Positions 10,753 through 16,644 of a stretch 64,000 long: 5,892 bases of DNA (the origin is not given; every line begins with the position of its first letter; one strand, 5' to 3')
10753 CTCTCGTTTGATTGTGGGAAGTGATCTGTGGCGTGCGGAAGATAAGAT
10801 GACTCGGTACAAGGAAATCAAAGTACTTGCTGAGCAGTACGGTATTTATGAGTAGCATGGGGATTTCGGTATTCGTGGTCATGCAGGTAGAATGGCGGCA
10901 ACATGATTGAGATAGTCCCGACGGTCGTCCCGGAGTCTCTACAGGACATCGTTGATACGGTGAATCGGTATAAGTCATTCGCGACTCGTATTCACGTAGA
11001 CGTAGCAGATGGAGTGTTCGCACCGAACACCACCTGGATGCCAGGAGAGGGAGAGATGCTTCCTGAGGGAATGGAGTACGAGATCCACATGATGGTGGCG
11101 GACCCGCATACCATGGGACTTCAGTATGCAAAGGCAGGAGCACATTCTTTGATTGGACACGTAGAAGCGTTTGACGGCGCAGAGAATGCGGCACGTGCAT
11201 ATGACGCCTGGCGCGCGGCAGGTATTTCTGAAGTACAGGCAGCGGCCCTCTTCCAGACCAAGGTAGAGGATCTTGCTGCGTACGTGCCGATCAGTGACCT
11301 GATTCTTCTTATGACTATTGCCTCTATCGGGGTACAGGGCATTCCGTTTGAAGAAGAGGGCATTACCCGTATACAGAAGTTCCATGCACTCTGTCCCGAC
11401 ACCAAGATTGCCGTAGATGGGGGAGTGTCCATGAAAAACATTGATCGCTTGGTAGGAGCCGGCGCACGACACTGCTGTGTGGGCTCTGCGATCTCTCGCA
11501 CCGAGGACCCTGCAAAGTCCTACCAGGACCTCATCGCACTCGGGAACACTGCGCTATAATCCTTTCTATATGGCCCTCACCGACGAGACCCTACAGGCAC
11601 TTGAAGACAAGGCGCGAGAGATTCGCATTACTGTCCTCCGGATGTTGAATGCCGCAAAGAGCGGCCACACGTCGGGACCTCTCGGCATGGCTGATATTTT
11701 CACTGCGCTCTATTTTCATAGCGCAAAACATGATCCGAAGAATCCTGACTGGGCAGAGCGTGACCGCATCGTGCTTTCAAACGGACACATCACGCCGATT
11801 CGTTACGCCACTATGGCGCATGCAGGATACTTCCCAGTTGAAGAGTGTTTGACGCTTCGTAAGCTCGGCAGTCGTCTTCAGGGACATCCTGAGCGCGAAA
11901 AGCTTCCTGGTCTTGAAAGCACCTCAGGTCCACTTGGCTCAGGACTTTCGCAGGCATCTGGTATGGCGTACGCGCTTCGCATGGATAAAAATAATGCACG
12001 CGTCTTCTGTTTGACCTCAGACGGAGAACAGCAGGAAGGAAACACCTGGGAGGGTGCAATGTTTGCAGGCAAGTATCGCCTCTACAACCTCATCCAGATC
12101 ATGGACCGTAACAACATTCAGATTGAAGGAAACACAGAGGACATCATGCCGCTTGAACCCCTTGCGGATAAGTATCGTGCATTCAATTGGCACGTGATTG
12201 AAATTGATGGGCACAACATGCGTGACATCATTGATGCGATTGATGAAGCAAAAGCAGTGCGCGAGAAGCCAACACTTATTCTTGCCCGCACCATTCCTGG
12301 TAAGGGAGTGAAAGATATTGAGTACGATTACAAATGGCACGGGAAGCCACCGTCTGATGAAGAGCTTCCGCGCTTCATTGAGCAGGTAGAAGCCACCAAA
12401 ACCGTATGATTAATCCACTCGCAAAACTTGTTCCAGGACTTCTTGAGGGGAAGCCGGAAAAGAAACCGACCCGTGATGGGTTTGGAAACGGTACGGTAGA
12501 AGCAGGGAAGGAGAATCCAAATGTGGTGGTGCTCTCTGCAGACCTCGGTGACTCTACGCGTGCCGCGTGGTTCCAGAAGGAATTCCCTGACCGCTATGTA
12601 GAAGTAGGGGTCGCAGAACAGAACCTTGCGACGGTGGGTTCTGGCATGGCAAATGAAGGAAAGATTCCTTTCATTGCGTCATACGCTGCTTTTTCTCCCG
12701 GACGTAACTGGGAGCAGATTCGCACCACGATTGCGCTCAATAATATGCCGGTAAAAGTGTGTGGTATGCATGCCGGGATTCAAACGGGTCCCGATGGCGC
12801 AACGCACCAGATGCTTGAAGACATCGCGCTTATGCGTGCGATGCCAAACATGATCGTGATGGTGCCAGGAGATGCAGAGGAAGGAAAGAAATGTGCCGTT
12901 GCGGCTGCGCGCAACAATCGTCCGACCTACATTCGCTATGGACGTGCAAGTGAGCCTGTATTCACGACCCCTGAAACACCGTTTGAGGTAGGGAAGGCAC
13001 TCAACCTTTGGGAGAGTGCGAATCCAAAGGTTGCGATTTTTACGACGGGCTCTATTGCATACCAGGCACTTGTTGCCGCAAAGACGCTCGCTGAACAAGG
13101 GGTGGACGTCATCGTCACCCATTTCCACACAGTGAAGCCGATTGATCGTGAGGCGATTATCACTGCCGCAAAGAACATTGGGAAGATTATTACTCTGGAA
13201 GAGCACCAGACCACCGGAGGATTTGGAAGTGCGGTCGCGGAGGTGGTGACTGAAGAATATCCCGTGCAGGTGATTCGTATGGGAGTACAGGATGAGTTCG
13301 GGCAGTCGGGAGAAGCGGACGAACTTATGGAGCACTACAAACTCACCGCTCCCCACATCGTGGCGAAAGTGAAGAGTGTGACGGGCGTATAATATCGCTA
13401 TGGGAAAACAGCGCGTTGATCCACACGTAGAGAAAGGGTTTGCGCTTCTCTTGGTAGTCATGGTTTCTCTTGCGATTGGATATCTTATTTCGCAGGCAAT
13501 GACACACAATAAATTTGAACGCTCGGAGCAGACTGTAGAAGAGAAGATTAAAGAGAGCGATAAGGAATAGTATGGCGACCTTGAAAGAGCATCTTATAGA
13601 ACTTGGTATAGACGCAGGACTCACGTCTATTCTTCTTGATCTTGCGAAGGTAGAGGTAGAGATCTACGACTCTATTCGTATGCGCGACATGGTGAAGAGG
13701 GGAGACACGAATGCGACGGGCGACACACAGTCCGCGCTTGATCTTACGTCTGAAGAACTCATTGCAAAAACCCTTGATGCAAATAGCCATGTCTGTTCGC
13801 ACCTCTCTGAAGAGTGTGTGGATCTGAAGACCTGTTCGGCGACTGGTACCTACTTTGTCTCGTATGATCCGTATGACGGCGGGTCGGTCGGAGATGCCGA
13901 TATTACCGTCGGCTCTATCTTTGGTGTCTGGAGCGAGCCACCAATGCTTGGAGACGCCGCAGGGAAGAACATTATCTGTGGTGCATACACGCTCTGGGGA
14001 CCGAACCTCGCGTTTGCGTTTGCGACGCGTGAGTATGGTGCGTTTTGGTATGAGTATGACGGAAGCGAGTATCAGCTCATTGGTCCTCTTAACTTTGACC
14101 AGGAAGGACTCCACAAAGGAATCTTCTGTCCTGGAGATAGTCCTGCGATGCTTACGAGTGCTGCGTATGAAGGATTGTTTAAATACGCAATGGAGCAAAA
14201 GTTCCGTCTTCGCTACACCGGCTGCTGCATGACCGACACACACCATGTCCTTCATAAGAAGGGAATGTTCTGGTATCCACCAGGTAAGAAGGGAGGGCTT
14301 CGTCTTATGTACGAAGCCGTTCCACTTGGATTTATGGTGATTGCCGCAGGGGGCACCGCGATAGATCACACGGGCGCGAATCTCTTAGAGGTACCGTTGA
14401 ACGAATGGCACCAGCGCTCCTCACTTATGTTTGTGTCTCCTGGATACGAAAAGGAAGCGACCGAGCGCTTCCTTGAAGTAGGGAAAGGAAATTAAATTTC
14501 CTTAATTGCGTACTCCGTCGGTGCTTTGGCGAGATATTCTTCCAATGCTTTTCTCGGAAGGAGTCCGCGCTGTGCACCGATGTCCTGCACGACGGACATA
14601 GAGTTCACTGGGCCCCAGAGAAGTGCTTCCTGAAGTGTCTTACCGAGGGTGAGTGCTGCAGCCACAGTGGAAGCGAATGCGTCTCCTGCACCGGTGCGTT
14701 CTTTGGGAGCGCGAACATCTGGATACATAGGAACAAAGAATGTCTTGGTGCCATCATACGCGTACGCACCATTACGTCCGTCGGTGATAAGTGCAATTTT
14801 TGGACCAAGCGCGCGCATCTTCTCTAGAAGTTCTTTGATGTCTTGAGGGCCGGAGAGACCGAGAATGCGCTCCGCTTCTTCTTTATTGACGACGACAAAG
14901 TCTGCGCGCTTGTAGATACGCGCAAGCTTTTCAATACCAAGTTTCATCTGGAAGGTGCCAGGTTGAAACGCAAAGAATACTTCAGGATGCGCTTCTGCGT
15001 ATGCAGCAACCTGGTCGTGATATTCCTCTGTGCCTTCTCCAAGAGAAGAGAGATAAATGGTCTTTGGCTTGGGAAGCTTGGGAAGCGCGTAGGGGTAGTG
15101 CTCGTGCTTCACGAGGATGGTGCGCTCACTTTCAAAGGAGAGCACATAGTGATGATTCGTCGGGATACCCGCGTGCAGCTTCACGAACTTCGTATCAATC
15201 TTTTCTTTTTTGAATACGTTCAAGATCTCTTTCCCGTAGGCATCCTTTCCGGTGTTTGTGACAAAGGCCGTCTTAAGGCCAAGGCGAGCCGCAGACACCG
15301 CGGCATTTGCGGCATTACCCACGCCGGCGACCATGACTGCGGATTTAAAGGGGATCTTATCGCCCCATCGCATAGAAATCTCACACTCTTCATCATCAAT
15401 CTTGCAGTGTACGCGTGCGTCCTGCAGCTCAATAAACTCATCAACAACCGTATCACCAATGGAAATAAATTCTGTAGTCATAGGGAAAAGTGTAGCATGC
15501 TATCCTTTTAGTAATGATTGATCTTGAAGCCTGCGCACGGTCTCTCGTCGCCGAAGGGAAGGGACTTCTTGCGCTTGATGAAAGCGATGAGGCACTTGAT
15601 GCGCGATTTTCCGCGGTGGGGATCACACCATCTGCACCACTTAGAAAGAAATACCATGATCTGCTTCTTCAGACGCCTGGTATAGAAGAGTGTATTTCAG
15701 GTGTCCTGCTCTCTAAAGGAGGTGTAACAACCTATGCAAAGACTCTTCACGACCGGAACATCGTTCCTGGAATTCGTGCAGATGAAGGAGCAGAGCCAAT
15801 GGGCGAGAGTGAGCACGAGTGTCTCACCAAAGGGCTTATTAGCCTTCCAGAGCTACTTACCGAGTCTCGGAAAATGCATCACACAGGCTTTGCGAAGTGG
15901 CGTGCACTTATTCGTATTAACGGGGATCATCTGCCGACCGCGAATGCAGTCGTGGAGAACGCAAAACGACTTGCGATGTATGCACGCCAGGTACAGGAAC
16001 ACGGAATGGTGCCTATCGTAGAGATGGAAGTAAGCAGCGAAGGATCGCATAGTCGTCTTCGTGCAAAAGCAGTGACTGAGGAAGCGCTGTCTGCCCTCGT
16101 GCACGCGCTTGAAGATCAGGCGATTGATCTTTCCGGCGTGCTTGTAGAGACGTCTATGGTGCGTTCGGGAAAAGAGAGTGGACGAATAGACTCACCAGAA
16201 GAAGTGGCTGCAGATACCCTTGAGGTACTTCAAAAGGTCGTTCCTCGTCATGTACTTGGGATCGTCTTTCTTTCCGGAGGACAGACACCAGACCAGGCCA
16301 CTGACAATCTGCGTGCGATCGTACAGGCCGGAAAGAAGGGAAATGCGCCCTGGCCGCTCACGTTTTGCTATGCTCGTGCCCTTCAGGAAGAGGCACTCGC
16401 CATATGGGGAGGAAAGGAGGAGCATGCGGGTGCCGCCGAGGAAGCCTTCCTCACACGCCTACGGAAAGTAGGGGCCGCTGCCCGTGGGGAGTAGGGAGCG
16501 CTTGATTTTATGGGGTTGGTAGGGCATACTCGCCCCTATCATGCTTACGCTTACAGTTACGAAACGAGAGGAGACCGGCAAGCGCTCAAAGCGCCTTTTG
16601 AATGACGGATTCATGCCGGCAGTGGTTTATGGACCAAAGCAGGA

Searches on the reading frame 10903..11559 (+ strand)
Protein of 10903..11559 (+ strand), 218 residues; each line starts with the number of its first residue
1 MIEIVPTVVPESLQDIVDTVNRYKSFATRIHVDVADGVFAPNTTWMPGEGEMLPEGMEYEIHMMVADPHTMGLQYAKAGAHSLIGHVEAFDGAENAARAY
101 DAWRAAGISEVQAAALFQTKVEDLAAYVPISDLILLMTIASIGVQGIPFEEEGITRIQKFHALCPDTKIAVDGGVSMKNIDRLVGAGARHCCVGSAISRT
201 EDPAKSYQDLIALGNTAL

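Call 26: search_protein_families(library=pfam, proteins=[window:10903-11559:+], max_evalue=0.001)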
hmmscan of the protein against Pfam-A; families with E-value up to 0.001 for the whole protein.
window:10903-11559:+ (218 aa): 1 family
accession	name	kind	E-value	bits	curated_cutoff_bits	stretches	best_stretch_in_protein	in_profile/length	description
PF00834.25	Ribul_P_3_epim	-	3.5e-24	85.7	21.1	1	6-197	4-197/198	Ribulose-phosphate 3 epimerase family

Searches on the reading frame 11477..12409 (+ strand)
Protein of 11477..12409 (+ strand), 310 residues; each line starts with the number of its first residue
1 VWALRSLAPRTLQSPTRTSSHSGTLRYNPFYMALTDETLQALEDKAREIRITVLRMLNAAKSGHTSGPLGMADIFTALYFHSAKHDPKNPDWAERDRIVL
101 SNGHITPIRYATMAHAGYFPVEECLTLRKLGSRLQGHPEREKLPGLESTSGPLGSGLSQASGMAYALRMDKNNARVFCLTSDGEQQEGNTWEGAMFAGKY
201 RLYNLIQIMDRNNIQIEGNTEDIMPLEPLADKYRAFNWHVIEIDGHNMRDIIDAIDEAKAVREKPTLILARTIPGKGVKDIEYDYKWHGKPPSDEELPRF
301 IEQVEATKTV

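Call 26: search_protein_families(library=pfam, proteins=[window:11477-12409:+], max_evalue=0.001)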
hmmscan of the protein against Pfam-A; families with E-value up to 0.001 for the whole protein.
window:11477-12409:+ (310 aa): 3 families
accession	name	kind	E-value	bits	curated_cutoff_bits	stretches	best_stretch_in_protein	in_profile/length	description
PF00456.26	Transketolase_N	-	1.7e-62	211.8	22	1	46-297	6-268/334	Transketolase, thiamine diphosphate binding domain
PF13292.11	DXP_synthase_N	-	2.2e-09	37.4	21.2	1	39-219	15-178/274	1-deoxy-D-xylulose-5-phosphate synthase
PF00676.26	E1_dh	-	6.7e-09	35.6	22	1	129-268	80-220/300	Dehydrogenase E1 component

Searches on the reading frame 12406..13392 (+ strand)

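Call 26: search_protein_families(library=pfam, proteins=[window:12406-13392:+], max_evalue=0.001)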
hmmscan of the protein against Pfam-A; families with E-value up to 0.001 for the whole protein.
window:12406-13392:+ (328 aa): 4 families
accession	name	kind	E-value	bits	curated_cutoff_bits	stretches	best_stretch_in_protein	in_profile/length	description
PF02779.29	Transket_pyr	-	8.2e-43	146.5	27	1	20-181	3-170/174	Transketolase, pyrimidine binding domain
PF02780.25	Transketolase_C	-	2.5e-27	95.7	25.9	1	204-318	7-124/124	Transketolase, C-terminal domain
PF22613.1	Transketolase_C_1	-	6.5e-06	26.8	27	1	205-314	10-113/113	Transketolase-like TK C-terminal domain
PF17147.9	PFOR_II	-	0.00024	21.9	27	1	209-285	3-79/102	Pyruvate:ferredoxin oxidoreductase core domain II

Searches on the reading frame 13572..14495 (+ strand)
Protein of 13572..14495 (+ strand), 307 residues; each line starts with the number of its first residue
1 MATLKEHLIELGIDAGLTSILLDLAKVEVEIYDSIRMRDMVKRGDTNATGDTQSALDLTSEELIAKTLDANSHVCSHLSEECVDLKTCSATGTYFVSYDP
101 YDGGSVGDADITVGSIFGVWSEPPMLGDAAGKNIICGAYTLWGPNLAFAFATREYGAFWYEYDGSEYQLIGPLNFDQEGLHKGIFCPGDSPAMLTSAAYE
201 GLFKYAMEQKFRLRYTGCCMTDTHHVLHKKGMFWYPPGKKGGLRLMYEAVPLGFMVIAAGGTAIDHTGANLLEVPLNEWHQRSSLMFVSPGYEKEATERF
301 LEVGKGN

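Call 26: search_protein_families(library=pfam, proteins=[window:13572-14495:+], max_evalue=0.001)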
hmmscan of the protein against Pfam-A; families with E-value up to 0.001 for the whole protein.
window:13572-14495:+ (307 aa): 2 families
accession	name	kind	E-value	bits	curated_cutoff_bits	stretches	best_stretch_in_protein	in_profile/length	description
PF18913.5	FBPase_C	-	3.4e-20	72.6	27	1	184-289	7-115/127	Fructose-1-6-bisphosphatase, C-terminal domain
PF00316.25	FBPase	-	1.5e-19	70.8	34.8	1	31-165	35-182/191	Fructose-1-6-bisphosphatase, N-terminal domain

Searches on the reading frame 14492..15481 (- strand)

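Call 26: search_protein_families(library=pfam, proteins=[window:14492-15481:-], max_evalue=0.001)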
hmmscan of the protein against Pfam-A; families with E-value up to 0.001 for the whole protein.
window:14492-15481:- (329 aa): 2 families
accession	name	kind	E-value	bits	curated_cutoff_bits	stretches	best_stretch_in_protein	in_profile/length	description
PF00294.29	PfkB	-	9.6e-37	127.4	25.8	1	55-306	37-298/302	pfkB family carbohydrate kinase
PF08543.17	Phos_pyr_kin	-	2.6e-08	34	27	1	183-287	109-221/246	Phosphomethylpyrimidine kinase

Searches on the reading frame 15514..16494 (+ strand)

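Call 26: search_protein_families(library=pfam, proteins=[window:15514-16494:+], max_evalue=0.001)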
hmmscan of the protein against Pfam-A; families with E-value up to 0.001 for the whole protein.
window:15514-16494:+ (326 aa): 1 family
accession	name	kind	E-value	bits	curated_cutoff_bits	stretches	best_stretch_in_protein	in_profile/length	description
PF00274.25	Glycolytic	-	1.2e-82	277.9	22.2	1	4-325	2-327/349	Fructose-bisphosphate aldolase class-I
